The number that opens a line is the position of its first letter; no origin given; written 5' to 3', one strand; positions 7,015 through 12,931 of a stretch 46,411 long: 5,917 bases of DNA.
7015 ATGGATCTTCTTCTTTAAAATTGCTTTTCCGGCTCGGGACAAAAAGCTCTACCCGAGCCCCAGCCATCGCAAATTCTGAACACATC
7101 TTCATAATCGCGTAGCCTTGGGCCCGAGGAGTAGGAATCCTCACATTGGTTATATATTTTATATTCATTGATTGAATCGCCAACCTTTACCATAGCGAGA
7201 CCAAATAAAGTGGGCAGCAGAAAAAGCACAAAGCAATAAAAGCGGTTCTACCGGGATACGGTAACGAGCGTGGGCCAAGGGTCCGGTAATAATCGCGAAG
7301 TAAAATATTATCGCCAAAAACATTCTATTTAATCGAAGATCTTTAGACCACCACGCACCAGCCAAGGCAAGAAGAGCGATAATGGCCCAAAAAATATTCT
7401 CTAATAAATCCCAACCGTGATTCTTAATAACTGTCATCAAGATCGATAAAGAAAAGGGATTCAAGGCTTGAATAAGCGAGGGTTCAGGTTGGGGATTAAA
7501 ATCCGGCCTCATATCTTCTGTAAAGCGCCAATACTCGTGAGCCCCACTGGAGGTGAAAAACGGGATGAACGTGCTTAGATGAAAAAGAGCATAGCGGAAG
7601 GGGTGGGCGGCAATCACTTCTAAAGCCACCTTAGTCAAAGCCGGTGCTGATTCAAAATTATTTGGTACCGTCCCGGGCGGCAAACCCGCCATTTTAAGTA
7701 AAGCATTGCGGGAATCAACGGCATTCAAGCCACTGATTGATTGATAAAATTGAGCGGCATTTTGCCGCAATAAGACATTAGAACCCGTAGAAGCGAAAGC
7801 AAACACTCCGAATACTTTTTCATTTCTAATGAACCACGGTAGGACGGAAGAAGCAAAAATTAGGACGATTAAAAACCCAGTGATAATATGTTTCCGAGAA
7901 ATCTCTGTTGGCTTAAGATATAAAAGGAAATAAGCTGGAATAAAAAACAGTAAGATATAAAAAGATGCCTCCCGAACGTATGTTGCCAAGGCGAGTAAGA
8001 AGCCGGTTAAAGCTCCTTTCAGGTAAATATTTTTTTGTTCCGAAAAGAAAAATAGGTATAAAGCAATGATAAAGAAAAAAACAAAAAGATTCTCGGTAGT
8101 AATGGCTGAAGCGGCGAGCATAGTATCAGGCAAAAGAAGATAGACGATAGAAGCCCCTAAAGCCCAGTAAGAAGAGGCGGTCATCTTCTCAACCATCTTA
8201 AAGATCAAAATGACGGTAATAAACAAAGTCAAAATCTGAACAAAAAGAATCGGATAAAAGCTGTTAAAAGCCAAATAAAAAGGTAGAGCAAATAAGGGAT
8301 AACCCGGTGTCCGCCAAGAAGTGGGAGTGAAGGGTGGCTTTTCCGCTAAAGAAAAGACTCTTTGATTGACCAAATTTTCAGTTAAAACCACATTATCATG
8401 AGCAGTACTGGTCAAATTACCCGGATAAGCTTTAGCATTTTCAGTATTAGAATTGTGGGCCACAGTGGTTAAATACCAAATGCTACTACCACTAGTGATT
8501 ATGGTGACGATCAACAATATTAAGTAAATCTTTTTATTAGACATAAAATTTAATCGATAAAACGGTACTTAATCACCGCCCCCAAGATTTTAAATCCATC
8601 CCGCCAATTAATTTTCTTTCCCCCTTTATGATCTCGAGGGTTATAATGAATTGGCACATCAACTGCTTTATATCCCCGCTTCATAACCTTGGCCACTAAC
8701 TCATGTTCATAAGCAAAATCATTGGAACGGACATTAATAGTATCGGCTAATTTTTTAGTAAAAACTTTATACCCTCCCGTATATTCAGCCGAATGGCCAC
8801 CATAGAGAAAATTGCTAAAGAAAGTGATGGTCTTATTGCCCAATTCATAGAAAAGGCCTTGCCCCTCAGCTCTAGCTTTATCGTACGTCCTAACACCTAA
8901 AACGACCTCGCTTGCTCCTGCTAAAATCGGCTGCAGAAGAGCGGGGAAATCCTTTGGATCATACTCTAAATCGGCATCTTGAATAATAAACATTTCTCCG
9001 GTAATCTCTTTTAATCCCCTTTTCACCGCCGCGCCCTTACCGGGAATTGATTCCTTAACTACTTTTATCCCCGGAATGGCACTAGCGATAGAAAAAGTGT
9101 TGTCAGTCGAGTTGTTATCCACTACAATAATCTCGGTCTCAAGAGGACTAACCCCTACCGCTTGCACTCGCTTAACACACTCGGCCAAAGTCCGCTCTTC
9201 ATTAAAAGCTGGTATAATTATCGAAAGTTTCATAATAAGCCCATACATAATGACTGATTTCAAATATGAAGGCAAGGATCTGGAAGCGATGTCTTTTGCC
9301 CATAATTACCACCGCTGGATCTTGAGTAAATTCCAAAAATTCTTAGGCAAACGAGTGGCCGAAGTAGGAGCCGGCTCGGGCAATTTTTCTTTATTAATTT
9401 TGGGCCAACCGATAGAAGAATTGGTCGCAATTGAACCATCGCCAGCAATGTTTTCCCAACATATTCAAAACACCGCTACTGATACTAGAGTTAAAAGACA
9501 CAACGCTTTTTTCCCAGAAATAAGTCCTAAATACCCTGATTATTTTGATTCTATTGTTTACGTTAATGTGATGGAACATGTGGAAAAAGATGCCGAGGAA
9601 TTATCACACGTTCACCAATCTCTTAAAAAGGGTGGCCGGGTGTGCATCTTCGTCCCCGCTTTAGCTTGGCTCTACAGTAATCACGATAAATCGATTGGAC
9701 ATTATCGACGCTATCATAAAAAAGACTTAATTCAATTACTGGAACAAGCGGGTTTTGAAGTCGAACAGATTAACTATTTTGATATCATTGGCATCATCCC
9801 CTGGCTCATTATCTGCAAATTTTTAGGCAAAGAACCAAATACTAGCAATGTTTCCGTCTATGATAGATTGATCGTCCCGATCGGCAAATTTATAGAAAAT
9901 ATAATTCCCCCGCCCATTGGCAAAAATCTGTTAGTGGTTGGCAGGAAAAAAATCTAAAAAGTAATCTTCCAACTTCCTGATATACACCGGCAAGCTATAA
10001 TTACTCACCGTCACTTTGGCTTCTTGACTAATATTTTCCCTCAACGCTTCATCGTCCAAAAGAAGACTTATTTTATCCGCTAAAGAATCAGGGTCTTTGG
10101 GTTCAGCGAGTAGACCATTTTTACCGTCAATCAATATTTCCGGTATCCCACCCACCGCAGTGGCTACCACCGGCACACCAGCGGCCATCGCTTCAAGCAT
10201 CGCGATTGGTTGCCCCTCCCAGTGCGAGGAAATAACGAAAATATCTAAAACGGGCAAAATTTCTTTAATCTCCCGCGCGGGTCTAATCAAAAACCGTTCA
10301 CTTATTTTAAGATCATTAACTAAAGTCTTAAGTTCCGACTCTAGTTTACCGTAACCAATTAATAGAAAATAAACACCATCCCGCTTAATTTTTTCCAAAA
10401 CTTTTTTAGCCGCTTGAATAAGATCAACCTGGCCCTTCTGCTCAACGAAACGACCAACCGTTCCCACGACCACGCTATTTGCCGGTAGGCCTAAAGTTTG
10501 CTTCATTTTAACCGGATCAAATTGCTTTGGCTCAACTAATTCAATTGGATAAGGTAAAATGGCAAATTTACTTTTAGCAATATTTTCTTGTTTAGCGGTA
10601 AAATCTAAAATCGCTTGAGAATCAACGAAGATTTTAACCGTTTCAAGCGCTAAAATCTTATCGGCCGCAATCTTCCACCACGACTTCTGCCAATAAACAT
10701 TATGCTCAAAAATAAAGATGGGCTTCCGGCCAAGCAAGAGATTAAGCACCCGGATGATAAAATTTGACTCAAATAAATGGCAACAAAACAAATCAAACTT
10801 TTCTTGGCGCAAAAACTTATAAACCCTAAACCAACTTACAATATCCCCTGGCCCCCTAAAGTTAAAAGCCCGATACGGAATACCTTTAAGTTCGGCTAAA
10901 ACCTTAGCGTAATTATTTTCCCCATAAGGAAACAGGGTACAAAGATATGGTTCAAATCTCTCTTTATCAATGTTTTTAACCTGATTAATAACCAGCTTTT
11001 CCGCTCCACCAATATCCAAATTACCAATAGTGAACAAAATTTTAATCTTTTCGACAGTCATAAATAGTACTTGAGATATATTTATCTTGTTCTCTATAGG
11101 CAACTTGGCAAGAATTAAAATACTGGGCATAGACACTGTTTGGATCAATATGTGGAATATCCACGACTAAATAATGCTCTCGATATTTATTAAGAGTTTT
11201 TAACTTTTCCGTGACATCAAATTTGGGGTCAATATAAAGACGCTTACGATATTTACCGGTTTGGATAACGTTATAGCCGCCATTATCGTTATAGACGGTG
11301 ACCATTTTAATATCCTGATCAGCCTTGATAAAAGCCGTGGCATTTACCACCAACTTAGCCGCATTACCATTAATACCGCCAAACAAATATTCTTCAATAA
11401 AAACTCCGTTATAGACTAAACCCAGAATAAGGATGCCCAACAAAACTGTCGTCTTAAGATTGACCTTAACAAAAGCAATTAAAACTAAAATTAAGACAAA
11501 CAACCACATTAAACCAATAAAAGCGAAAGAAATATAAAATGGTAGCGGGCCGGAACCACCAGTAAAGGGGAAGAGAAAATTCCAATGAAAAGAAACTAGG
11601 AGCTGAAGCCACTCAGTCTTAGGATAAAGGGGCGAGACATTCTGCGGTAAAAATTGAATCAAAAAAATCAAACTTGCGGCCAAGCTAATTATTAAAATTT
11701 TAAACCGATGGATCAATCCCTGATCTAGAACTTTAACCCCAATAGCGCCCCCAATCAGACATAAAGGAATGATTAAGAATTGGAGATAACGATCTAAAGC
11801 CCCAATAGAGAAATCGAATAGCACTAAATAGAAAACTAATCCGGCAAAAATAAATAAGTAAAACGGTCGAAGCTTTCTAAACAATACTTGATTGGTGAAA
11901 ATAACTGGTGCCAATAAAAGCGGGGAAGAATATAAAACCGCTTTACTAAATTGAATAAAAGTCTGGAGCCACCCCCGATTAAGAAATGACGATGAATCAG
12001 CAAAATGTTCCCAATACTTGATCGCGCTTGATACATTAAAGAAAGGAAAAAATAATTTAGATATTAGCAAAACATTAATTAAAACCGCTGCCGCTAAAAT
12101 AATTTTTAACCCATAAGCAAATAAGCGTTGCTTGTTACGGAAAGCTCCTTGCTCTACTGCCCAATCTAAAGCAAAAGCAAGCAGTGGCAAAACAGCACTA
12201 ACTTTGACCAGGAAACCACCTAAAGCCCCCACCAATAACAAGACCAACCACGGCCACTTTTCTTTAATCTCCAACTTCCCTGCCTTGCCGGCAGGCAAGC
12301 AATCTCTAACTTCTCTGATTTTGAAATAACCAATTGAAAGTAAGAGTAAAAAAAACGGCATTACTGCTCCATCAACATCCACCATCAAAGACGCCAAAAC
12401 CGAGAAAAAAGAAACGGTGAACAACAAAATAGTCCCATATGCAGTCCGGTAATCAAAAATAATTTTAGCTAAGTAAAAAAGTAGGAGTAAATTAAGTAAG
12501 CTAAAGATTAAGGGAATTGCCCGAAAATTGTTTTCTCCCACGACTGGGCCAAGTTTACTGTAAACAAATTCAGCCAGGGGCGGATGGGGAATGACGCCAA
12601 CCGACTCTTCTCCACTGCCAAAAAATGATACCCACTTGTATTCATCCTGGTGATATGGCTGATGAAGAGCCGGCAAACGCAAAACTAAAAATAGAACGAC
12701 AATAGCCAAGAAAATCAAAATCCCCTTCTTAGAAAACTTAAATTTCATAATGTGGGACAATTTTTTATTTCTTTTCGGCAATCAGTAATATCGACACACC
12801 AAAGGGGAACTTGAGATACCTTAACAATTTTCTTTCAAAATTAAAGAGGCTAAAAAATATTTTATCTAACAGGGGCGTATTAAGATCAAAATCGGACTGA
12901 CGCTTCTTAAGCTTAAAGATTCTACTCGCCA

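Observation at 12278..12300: Family of ~23-nt GC-rich palindromic elements inserted in frame into protein-coding genes (copy 1, in the GT-C gene)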

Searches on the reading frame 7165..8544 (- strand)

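Call 93: search_protein_families(library=pfam, proteins=[window:7165-8544:-], max_evalue=0.00001)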
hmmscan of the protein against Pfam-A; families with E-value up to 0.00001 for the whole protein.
window:7165-8544:- (459 aa): 1 family
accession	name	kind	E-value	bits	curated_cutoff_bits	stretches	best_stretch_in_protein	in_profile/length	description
PF13231.12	PMT_2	-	7.3e-09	36.5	26.1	1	86-237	11-160/160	Dolichyl-phosphate-mannose-protein mannosyltransferase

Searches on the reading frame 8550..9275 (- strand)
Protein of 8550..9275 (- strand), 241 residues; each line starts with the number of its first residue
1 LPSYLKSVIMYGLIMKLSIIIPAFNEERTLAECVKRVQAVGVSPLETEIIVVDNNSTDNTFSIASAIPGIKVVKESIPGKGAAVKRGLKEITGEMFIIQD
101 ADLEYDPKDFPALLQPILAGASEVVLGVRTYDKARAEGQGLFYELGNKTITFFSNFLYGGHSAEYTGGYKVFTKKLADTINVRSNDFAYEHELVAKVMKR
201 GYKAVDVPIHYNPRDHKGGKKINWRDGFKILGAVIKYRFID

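Call 93: search_protein_families(library=pfam, proteins=[window:8550-9275:-], max_evalue=0.00001)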
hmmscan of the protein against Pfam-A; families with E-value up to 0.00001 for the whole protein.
window:8550-9275:- (241 aa): 2 families
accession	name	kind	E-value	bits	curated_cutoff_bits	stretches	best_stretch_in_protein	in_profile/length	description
PF00535.33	Glycos_transf_2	-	5.7e-29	101.6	23.3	1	18-177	1-164/168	Glycosyl transferase family 2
PF13641.12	Glyco_tranf_2_3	-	4.8e-08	33.7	27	1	17-117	3-111/230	Glycosyltransferase like family 2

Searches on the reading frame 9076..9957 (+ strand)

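Call 93: search_protein_families(library=pfam, proteins=[window:9076-9957:+], max_evalue=0.00001)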
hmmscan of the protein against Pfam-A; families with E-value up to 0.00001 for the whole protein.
window:9076-9957:+ (293 aa): 4 families
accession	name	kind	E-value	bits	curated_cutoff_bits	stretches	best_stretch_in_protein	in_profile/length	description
PF13489.12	Methyltransf_23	-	3.2e-16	59.9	27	1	85-231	12-163/164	Methyltransferase domain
PF08242.18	Methyltransf_12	-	4.4e-12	47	30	1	96-189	2-98/98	Methyltransferase domain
PF08241.18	Methyltransf_11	-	3.2e-08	34.5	21.2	1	96-191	2-95/95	Methyltransferase domain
PF13649.12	Methyltransf_25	-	5.3e-08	33.9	27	1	94-187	1-97/97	Methyltransferase domain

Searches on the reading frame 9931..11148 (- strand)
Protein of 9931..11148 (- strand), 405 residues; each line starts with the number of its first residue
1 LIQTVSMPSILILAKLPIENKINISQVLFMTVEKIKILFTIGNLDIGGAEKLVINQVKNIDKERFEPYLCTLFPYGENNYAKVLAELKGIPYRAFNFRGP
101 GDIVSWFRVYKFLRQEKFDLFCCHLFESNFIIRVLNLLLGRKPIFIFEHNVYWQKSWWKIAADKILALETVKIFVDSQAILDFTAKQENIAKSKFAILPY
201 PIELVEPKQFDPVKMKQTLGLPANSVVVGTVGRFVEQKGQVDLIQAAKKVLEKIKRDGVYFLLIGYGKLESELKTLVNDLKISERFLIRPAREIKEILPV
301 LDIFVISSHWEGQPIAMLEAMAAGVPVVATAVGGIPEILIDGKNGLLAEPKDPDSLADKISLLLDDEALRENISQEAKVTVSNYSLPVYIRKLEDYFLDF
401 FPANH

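Call 93: search_protein_families(library=pfam, proteins=[window:9931-11148:-], max_evalue=0.00001)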
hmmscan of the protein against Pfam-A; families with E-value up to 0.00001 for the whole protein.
window:9931-11148:- (405 aa): 5 families
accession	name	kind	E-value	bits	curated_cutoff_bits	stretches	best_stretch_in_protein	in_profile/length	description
PF00534.26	Glycos_transf_1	-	8.7e-40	136.5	26.4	1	216-378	6-170/172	Glycosyl transferases group 1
PF13692.12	Glyco_trans_1_4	-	8.9e-36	123.7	27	1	227-366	3-142/142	Glycosyl transferases group 1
PF13439.12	Glyco_transf_4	-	7.1e-13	49.4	28.5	1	46-203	1-167/170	Glycosyltransferase Family 4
PF13524.12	Glyco_trans_1_2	-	1.5e-07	31.9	25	1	317-382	67-130/144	Glycosyl transferase-like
PF20706.3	GT4-conflict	-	8.3e-06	25.5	26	0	223-341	195-322/385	Family 4 Glycosyltransferase in conflict systems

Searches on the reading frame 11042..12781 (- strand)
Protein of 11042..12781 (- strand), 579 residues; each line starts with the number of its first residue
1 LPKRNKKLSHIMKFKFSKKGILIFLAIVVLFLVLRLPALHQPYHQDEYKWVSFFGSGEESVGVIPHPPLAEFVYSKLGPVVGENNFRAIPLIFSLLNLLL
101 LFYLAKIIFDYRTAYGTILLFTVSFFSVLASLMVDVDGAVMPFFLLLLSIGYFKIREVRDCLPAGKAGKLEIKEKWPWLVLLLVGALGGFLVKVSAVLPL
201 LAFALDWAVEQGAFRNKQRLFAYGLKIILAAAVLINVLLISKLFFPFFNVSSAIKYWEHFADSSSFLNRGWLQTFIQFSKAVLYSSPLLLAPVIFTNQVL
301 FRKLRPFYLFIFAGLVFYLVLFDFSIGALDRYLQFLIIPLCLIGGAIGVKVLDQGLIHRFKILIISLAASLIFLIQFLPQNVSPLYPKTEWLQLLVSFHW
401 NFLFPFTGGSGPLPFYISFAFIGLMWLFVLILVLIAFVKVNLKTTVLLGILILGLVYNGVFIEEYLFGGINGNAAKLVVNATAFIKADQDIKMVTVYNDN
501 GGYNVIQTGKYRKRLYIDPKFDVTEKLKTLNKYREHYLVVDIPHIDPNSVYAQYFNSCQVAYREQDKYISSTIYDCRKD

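Call 17: search_protein_families(library=pfam, proteins=[window:11042-12781:-])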
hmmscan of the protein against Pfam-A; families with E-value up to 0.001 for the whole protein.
window:11042-12781:- (579 aa): 1 family
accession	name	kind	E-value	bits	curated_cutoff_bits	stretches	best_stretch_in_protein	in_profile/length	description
PF13231.12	PMT_2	-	2.4e-05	25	26.1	1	66-232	2-154/160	Dolichyl-phosphate-mannose-protein mannosyltransferase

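Call 24: find_homologous_proteins(query=window:11042-12781:-, max_evalue=1e-10)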
Query window:11042-12781:- (579 aa): 492 proteins with E <= 1e-10 among 8000 candidates; the best 120 are listed.
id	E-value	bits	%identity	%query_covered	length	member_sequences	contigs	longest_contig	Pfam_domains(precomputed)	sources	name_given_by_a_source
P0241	0.0e+0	1249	100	98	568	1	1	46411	PF13231.13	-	-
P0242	2.3e-205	702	58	98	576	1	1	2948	PF13231.13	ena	-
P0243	6.1e-205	701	55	98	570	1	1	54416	PF13231.13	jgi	jgi:hypothetical protein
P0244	5.7e-204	697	57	98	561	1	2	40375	PF13231.13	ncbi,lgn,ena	-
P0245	6.4e-203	694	56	98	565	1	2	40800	PF13231.13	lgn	-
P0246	1.7e-202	693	57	97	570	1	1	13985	-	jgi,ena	-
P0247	3.7e-202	691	58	97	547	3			PF13231.13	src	-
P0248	6.5e-202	691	57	94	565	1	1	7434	PF13231.13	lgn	-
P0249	1.1e-201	690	57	97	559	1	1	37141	PF13231.13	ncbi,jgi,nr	ncbi:MAG: Melittin resistance protein PqaB [Parcubacteria bacterium C7867-003]|nr:MAG: Melittin resi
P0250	4.2e-200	685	55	98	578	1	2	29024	-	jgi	jgi:hypothetical protein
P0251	4.3e-200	685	56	98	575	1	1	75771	-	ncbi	ncbi:MAG: hypothetical protein V1896_00945 [Candidatus Zambryskibacteria bacterium]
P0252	7.0e-200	684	56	97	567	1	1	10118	-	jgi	-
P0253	9.4e-199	680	57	97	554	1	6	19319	PF13231.13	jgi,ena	-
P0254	4.6e-198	678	55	95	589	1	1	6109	-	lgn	-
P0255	6.6e-198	677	54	98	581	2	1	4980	-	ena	-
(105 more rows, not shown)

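Call 74: find_encoding_contigs(protein=P0255, flank=3000, max_places=1)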
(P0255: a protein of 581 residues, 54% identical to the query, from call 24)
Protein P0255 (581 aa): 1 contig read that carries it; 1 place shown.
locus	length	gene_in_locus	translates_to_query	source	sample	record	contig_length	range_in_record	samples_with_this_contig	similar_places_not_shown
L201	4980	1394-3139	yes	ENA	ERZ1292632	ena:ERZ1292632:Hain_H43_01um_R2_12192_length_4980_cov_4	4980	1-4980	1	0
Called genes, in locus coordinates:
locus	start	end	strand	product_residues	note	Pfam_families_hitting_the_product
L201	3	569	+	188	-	?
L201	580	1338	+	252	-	PF07021:MetW (weak), PF13489:Methyltransf_23, PF02353:CMAS, PF13847:Methyltransf_31, PF08241:Methyltransf_11, PF08242:Methyltransf_12, PF13649:Methyltransf_25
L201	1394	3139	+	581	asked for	-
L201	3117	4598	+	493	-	PF13231:PMT_2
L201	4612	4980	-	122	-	?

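Call 75: find_encoding_contigs(protein=P0246, flank=10000, max_places=1)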
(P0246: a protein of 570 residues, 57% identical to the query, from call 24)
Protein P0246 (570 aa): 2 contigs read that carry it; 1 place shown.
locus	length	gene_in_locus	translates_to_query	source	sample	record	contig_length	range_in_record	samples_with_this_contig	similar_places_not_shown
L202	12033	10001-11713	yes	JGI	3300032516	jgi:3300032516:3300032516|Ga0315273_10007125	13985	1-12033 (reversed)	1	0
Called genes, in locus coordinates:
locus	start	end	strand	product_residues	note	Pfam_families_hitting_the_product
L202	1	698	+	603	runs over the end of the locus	-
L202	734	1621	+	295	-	PF01073:3Beta_HSD, PF01370:Epimerase, PF02719:Polysacc_synt_2, PF04321:RmlD_sub_bind (weak), PF16363:GDP_Man_Dehyd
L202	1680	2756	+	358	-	PF13439:Glyco_transf_4 (weak), PF00534:Glycos_transf_1, PF13692:Glyco_trans_1_4, PF13524:Glyco_trans_1_2, PF20706:GT4-conflict (weak)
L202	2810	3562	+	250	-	PF03721:UDPG_MGDP_dh_N, PF00984:UDPG_MGDP_dh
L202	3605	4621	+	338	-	PF13692:Glyco_trans_1_4 (weak)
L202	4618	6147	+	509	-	PF00534:Glycos_transf_1, PF13692:Glyco_trans_1_4, PF04138:GtrA_DPMS_TM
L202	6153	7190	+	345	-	PF00534:Glycos_transf_1, PF13692:Glyco_trans_1_4, PF13524:Glyco_trans_1_2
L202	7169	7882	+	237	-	PF00535:Glycos_transf_2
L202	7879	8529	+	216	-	PF13489:Methyltransf_23, PF13847:Methyltransf_31 (weak), PF08241:Methyltransf_11, PF08242:Methyltransf_12, PF13649:Methyltransf_25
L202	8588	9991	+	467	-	PF02310:B12-binding, PF04055:Radical_SAM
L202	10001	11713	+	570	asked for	-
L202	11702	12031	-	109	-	?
